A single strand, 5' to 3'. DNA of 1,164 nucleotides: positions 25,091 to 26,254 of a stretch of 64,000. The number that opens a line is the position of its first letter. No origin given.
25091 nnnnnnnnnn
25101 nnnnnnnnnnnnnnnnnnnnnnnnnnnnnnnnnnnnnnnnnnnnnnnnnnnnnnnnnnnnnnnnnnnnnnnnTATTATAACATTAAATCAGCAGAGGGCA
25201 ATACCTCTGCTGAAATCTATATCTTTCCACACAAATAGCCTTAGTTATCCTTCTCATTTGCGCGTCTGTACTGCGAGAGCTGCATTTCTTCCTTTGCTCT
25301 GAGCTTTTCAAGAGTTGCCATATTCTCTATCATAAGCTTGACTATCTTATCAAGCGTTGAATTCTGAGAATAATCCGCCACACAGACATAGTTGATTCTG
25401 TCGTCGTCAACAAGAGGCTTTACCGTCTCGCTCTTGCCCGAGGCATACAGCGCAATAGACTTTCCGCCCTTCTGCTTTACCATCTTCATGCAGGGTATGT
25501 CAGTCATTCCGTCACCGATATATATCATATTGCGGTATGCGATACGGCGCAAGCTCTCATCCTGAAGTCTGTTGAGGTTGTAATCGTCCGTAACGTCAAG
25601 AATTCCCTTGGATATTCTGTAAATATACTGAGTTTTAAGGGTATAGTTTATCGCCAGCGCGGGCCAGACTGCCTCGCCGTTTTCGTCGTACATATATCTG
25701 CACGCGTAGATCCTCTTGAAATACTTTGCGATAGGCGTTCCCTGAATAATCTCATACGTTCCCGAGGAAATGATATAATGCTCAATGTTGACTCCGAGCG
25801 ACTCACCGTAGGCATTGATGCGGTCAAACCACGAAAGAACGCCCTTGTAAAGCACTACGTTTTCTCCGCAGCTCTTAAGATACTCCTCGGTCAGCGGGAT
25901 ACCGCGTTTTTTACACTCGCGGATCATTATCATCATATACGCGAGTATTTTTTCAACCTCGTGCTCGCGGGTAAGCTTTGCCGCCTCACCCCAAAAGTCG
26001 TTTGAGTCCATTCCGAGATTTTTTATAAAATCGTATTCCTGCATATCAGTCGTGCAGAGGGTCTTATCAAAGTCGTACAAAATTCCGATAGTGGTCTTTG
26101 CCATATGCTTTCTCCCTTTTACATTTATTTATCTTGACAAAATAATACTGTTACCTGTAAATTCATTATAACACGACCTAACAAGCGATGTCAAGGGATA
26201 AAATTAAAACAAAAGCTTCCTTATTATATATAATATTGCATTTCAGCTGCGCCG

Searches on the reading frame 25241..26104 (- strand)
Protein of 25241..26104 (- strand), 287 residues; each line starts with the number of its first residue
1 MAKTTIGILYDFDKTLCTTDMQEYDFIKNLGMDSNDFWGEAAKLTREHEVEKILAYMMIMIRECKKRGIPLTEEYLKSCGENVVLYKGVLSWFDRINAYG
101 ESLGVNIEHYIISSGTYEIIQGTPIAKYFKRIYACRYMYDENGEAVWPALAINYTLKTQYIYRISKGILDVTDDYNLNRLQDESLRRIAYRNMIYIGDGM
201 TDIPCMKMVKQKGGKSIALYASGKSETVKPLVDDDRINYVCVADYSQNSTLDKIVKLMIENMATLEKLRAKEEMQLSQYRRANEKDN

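Call 6: search_protein_families(library=pfam, proteins=[window:25241-26104:-], max_evalue=0.01)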
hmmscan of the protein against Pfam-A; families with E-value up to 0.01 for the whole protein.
window:25241-26104:- (287 aa): 3 families
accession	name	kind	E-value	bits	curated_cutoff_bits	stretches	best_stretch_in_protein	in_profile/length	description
PF12710.13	HAD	-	4.4e-08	34.2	27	1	8-207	1-189/189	haloacid dehalogenase-like hydrolase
PF06888.18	Put_Phosphatase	-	1.9e-06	27.9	27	1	8-211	3-190/234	Putative Phosphatase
PF13419.12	HAD_2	-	0.0013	19.3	23.8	0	8-132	1-125/178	Haloacid dehalogenase-like hydrolase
